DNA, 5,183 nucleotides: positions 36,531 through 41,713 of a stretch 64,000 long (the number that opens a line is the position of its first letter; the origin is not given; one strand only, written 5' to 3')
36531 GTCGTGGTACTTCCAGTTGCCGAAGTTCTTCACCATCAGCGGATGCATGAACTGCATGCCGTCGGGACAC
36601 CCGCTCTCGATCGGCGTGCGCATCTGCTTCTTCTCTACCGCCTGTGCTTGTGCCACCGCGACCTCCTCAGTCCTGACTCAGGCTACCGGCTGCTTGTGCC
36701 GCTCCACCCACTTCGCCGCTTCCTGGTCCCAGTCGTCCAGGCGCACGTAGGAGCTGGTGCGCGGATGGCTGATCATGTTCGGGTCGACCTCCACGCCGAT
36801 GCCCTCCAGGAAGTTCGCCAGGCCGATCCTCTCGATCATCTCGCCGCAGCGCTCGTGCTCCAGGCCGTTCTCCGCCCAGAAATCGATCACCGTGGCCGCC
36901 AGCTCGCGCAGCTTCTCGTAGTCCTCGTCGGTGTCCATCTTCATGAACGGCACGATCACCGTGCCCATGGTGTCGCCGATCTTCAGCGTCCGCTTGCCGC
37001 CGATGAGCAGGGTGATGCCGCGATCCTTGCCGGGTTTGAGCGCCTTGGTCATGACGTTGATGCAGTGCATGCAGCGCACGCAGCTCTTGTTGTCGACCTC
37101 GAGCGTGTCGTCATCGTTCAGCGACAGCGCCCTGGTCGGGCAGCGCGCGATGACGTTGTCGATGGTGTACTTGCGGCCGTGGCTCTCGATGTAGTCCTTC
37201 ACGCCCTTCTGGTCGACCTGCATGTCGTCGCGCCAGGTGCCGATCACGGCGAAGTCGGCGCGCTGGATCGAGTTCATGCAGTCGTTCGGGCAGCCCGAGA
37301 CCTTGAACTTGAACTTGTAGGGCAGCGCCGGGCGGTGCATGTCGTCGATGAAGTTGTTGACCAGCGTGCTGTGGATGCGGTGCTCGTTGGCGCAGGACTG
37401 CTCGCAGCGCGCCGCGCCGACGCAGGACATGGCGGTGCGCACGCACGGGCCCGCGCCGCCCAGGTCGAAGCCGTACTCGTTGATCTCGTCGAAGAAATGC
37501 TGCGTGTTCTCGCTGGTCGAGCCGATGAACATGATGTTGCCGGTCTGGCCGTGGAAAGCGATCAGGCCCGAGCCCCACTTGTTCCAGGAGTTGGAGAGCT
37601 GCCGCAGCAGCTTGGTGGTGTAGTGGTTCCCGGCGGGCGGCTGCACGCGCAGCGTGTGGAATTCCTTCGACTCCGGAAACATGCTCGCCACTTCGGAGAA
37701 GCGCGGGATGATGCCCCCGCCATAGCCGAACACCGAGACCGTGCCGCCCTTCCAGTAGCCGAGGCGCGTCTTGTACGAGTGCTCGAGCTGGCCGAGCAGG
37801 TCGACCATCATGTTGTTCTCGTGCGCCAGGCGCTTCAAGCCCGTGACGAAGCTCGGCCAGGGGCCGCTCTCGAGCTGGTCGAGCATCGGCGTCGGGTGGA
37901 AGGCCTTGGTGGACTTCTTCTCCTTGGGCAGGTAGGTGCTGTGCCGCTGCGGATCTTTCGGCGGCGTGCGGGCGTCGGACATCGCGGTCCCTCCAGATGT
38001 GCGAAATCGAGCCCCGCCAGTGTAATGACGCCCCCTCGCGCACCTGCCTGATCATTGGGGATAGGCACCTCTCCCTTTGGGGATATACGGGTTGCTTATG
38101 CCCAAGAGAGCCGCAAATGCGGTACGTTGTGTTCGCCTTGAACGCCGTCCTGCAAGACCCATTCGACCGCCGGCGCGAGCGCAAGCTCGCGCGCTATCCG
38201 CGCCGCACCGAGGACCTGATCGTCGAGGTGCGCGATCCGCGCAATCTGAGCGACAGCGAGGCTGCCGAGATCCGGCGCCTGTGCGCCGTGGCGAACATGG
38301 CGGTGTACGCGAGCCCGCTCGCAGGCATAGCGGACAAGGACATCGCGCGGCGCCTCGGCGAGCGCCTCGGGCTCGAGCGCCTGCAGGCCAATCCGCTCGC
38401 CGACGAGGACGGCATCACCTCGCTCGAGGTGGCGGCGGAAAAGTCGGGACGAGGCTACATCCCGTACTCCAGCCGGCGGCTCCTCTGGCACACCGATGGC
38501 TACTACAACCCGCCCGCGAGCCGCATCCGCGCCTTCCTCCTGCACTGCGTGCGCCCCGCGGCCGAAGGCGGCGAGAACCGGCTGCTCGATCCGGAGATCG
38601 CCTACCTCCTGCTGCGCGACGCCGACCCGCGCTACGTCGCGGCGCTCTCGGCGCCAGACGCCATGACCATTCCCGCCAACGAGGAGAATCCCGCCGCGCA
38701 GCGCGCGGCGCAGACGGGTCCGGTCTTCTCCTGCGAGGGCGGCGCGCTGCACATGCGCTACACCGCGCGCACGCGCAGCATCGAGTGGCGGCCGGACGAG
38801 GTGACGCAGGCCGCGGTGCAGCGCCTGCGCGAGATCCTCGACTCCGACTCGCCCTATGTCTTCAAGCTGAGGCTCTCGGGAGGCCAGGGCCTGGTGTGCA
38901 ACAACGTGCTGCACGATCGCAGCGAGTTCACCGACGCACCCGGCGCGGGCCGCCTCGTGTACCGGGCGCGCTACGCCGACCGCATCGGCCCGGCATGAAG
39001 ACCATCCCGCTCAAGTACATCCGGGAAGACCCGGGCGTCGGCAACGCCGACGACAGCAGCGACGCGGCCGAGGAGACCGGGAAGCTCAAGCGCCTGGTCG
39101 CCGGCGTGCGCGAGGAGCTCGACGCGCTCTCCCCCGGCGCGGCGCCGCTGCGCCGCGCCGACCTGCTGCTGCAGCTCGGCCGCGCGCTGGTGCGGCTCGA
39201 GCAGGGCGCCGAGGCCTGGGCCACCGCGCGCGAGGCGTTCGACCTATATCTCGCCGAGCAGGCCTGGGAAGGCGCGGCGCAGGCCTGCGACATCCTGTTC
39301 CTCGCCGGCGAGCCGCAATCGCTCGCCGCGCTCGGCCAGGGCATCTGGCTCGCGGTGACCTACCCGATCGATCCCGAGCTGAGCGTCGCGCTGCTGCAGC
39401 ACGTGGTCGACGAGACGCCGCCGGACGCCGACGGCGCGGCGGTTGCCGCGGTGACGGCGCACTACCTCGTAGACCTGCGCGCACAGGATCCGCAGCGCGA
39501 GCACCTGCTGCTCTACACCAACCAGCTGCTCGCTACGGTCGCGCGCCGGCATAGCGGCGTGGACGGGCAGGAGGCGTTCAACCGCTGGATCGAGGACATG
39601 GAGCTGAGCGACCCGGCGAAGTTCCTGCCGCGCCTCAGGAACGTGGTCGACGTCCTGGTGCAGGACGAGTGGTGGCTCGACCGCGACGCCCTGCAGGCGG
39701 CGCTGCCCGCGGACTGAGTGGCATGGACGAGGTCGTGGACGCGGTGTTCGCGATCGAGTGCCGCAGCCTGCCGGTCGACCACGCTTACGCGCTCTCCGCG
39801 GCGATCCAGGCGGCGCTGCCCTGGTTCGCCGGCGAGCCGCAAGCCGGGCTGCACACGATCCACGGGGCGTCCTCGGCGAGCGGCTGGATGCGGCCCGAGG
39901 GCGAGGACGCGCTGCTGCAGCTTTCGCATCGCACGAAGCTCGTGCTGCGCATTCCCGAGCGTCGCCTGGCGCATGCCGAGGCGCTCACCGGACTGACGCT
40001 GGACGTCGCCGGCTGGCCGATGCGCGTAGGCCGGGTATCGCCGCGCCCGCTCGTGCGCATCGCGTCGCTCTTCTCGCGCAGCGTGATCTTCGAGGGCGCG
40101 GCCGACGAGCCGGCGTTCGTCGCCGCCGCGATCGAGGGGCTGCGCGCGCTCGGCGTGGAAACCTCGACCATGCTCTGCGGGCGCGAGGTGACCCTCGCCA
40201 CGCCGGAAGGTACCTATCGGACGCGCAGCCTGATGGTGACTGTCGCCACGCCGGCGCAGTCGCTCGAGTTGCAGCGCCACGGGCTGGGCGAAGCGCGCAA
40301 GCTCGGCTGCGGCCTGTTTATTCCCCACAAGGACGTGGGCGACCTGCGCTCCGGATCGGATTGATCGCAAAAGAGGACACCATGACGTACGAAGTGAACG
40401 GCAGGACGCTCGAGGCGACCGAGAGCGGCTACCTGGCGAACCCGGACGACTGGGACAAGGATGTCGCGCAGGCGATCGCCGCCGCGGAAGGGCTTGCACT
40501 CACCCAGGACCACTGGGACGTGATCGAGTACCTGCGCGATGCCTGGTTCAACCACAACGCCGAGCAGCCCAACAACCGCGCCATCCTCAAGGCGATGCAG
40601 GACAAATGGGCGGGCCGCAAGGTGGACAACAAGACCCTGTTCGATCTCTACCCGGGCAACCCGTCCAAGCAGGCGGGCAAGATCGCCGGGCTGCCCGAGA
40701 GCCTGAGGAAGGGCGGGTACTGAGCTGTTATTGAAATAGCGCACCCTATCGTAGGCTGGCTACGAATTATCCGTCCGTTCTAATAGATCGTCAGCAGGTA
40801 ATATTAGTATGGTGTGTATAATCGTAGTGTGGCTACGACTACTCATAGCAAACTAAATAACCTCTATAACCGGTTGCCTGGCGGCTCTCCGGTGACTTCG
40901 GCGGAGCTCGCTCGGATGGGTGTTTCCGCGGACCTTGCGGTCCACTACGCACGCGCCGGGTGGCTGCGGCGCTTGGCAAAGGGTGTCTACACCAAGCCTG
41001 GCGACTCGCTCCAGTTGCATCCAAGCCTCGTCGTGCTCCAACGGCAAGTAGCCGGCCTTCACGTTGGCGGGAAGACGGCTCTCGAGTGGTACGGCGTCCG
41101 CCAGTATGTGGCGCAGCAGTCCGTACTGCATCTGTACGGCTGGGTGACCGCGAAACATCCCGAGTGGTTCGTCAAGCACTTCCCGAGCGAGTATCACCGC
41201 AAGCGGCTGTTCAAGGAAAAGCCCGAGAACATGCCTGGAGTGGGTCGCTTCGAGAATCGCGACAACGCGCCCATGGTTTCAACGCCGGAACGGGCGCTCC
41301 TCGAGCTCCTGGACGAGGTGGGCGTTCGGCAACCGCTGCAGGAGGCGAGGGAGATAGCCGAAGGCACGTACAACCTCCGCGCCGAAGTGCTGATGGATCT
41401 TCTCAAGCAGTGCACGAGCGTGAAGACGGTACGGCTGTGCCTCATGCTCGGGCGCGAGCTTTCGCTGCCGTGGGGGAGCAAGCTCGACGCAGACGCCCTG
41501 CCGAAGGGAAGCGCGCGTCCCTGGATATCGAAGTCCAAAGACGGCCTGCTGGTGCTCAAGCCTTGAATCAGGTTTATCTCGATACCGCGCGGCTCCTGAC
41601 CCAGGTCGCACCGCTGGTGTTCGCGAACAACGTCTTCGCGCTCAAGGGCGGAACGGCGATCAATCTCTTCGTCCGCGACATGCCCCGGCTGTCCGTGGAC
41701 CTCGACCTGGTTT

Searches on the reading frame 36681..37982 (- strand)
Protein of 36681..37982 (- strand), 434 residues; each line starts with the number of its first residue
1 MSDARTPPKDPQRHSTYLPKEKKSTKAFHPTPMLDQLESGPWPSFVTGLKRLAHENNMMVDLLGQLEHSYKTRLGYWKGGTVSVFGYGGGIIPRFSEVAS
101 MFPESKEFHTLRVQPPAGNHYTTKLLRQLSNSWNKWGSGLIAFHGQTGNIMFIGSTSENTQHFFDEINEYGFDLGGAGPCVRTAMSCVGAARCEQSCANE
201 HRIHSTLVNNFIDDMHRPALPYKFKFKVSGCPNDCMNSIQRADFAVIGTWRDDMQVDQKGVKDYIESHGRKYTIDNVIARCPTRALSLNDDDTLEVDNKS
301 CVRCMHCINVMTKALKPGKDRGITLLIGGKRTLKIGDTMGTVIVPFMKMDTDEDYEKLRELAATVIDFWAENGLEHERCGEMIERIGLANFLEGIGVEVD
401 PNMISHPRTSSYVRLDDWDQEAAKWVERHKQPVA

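Call 26: search_protein_families(library=ncbifam, proteins=[window:36681-37982:-], max_evalue=0.001)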
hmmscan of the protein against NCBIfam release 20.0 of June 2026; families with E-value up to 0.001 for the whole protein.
window:36681-37982:- (434 aa): 8 families
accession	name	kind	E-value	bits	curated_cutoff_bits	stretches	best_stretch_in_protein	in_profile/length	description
TIGR02064.1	dsrA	equivalog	9.1e-180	597.8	392.85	1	34-428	1-399/402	dissimilatory-type sulfite reductase subunit alpha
TIGR02066.1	dsrB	equivalog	8.1e-38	130.3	341.5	1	120-412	40-328/341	dissimilatory-type sulfite reductase subunit beta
TIGR02912.1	sulfite_red_C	equivalog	6.6e-09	35.2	324.1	1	168-393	87-294/314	sulfite reductase subunit C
NF010029.0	PRK13504.1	equivalog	1.4e-06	26.9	457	1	149-254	401-507/575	NADPH-dependent assimilatory sulfite reductase hemoprotein subunit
NF007125.0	PRK09566.1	equivalog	7.6e-06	24.6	594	1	116-272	329-479/513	ferredoxin--nitrite reductase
TIGR02041.1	CysI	equivalog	2.7e-05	22.8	756.55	1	153-248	382-478/541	assimilatory sulfite reductase (NADPH) hemoprotein subunit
NF011565.0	PRK14989.1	subfamily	0.00014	20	883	1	150-249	603-698/847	nitrite reductase large subunit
TIGR02374.1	nitri_red_nirB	equivalog_domain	0.00082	17.9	578.35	0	149-249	597-693/794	nitrite reductase large subunit NirB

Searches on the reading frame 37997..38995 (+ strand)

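Call 78: search_protein_families(library=pfam, proteins=[window:37997-38995:+], max_evalue=0.00001)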
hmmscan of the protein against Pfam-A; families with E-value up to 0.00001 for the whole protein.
window:37997-38995:+ (333 aa): 1 family
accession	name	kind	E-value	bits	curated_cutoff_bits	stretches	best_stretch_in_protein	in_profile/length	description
PF02668.22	TauD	-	1.3e-19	71.6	27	1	75-324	13-266/267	Taurine catabolism dioxygenase TauD, TfdA family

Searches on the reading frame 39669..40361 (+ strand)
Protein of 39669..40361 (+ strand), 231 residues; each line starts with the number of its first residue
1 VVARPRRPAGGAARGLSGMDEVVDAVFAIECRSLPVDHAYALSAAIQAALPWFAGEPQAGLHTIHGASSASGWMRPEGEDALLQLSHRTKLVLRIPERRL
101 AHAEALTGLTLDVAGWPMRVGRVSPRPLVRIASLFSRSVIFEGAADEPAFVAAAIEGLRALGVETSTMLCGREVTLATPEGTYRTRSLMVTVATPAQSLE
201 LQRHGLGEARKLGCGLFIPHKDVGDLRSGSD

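Call 51: search_protein_families(library=pfam, proteins=[window:39669-40361:+], max_evalue=0.001)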
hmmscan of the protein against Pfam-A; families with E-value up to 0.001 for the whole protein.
window:39669-40361:+ (231 aa): 1 family
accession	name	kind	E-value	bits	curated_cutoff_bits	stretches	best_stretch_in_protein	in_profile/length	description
PF09559.15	Cas6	-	4e-56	190.5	26.7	1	23-221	1-190/191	Cas6 Crispr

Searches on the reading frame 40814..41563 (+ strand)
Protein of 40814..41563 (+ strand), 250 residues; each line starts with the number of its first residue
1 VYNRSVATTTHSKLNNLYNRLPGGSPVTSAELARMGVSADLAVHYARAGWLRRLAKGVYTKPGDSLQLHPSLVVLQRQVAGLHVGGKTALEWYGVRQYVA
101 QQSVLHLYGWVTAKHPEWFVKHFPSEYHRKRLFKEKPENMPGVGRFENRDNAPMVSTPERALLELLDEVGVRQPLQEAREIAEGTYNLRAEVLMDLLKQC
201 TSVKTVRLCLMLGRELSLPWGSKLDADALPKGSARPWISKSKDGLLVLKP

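Call 51: search_protein_families(library=pfam, proteins=[window:40814-41563:+], max_evalue=0.001)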
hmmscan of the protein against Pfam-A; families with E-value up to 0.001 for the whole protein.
window:40814-41563:+ (250 aa): 3 families
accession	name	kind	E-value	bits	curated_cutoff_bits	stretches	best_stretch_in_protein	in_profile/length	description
PF11459.13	AbiEi_3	-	9.5e-37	126.4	26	1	103-247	2-149/157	Transcriptional regulator, AbiEi antitoxin, Type IV TA system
PF17194.10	AbiEi_3_N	-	6.4e-31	106.7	26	1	11-100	2-92/93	Transcriptional regulator, AbiEi antitoxin N-terminal domain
PF13338.12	AbiEi_4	-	3.3e-05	24.3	25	1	26-59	13-46/49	Transcriptional regulator, AbiEi antitoxin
